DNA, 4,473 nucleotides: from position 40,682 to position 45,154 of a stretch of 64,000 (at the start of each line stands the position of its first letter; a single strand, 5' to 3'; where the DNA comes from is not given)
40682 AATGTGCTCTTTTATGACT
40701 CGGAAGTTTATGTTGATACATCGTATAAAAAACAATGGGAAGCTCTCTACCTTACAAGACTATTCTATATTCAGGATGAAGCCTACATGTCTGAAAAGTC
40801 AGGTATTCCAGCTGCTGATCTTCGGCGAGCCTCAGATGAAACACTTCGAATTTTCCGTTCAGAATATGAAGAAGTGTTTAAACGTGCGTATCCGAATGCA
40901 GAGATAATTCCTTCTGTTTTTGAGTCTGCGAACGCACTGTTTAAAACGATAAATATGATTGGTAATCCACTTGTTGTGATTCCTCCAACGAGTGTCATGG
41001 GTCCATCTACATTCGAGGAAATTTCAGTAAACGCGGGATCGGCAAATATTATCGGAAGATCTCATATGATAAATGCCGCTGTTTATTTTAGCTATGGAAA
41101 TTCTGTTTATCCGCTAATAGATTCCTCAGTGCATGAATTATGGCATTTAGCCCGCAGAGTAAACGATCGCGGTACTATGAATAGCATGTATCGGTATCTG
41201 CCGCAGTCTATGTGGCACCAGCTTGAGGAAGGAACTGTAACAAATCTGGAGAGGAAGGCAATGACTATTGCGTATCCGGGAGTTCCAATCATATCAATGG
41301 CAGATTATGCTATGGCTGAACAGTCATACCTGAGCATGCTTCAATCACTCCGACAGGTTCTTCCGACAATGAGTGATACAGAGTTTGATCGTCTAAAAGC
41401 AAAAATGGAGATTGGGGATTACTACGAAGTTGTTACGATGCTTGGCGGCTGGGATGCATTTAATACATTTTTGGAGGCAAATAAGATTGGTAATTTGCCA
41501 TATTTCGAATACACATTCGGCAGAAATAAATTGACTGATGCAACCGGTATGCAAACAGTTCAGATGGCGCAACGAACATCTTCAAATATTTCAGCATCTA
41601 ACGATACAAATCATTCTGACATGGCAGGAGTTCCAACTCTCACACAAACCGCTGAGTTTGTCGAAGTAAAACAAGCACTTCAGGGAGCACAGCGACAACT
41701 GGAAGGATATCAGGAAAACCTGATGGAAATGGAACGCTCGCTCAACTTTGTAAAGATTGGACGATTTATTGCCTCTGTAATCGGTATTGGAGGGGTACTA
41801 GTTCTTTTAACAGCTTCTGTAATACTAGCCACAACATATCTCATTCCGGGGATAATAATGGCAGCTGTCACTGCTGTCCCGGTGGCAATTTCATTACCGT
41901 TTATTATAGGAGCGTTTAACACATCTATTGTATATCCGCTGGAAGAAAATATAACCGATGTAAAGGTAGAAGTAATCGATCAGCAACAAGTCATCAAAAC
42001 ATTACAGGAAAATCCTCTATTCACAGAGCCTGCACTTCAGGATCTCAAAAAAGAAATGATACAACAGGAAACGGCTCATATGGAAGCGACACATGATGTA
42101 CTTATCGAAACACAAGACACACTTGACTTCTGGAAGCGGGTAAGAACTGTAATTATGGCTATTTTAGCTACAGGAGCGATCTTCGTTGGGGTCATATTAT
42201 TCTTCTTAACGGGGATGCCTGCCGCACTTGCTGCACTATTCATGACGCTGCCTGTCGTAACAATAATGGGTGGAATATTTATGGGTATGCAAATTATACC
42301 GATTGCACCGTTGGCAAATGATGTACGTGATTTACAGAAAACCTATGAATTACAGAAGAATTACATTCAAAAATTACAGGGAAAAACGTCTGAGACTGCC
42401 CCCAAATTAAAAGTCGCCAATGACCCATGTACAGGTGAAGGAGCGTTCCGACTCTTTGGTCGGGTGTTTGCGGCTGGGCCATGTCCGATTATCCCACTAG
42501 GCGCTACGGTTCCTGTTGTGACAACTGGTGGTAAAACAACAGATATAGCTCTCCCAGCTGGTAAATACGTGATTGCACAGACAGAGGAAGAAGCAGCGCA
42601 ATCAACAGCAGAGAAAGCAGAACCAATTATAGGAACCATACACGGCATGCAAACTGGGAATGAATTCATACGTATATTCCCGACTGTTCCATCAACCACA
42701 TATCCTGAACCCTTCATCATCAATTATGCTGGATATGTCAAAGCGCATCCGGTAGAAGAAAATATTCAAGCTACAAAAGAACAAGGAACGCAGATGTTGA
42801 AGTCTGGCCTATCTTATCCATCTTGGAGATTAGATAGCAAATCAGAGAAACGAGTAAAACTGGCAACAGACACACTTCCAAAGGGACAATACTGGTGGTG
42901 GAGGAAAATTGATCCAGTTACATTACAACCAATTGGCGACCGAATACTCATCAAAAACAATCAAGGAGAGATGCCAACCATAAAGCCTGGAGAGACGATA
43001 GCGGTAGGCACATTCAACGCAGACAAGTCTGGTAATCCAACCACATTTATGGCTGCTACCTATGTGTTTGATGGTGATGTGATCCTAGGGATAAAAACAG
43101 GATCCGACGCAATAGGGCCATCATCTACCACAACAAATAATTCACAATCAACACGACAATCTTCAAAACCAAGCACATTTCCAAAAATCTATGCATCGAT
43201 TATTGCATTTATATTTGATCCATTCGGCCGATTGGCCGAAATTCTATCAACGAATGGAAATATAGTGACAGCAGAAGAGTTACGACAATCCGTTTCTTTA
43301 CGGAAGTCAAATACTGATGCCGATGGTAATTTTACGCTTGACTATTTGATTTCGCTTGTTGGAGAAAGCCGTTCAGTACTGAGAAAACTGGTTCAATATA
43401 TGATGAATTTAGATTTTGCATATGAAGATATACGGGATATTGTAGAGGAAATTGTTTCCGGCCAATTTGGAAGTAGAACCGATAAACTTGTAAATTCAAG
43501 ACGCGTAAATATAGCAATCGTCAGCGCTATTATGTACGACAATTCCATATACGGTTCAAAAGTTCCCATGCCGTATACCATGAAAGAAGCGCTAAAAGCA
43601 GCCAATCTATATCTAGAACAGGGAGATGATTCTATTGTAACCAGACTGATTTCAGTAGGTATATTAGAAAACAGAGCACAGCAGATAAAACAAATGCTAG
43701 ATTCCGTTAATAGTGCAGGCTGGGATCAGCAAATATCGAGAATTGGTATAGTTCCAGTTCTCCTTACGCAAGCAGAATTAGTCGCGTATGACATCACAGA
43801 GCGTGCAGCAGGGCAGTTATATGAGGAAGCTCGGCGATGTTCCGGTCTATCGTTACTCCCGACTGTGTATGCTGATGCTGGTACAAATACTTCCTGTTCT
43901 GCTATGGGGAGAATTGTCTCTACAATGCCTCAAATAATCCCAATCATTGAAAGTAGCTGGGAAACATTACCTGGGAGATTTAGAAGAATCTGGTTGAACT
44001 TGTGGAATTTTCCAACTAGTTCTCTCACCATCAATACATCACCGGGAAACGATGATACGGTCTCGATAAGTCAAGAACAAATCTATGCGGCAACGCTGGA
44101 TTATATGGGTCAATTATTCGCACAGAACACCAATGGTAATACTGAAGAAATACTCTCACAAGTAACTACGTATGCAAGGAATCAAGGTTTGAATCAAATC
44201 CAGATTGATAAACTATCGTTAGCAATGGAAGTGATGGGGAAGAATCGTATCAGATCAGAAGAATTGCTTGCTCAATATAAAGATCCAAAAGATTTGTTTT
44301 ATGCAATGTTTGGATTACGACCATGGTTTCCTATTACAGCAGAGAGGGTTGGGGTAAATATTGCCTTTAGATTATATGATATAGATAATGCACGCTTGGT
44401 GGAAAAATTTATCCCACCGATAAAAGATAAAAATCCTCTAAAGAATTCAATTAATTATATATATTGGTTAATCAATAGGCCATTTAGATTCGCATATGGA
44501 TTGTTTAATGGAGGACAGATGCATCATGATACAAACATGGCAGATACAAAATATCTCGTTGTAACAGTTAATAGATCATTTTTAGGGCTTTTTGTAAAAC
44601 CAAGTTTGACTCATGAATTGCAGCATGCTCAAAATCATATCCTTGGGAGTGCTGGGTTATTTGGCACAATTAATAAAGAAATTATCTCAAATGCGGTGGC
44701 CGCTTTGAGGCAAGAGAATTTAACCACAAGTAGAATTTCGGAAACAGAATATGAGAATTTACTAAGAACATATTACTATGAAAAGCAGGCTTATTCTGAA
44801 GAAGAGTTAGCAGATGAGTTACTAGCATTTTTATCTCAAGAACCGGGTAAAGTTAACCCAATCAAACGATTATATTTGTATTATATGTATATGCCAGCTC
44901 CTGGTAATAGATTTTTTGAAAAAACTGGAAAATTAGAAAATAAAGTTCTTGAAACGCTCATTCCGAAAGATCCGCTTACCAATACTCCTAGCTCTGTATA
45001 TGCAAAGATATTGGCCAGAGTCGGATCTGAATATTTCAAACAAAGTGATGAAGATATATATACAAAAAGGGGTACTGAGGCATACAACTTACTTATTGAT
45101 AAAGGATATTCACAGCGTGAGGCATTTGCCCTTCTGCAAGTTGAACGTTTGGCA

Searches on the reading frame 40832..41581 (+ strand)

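Call 65: search_protein_families(library=pfam, max_evalue=1, proteins=[window:40832-41581:+])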
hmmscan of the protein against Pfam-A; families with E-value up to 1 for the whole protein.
window:40832-41581:+ (250 aa): 2 families
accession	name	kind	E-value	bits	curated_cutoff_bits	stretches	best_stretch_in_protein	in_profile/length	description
PF09404.15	C12orf66_like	-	0.089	11.9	22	1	161-211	101-151/439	KICSTOR complex C12orf66 like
PF17810.6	Arg_decarb_HB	-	0.11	13.3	23.3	0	154-182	46-74/84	Arginine decarboxylase helical bundle domain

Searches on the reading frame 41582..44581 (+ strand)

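Call 7: search_protein_families(library=pfam, max_evalue=0.01, proteins=[window:41582-44581:+])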
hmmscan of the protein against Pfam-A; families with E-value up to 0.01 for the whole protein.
window:41582-44581:+ (1000 aa): 1 family
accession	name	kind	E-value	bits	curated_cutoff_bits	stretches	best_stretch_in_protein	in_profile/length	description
PF01903.22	CbiX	-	0.0042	17.8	22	0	688-742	26-76/106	CbiX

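Call 83: search_protein_families(library=ncbifam, max_evalue=0.001, proteins=[window:41582-44581:+])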
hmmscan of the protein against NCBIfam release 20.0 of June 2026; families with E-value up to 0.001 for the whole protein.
window:41582-44581:+ (1000 aa): 0 families

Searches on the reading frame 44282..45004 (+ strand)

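Call 65: search_protein_families(library=pfam, max_evalue=1, proteins=[window:44282-45004:+])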
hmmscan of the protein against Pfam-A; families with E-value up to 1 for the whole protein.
window:44282-45004:+ (241 aa): 1 family
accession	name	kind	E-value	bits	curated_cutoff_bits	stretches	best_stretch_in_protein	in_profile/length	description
PF16187.10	Peptidase_M16_M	-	0.04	13.4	29.7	1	115-191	23-96/284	Middle or third domain of peptidase_M16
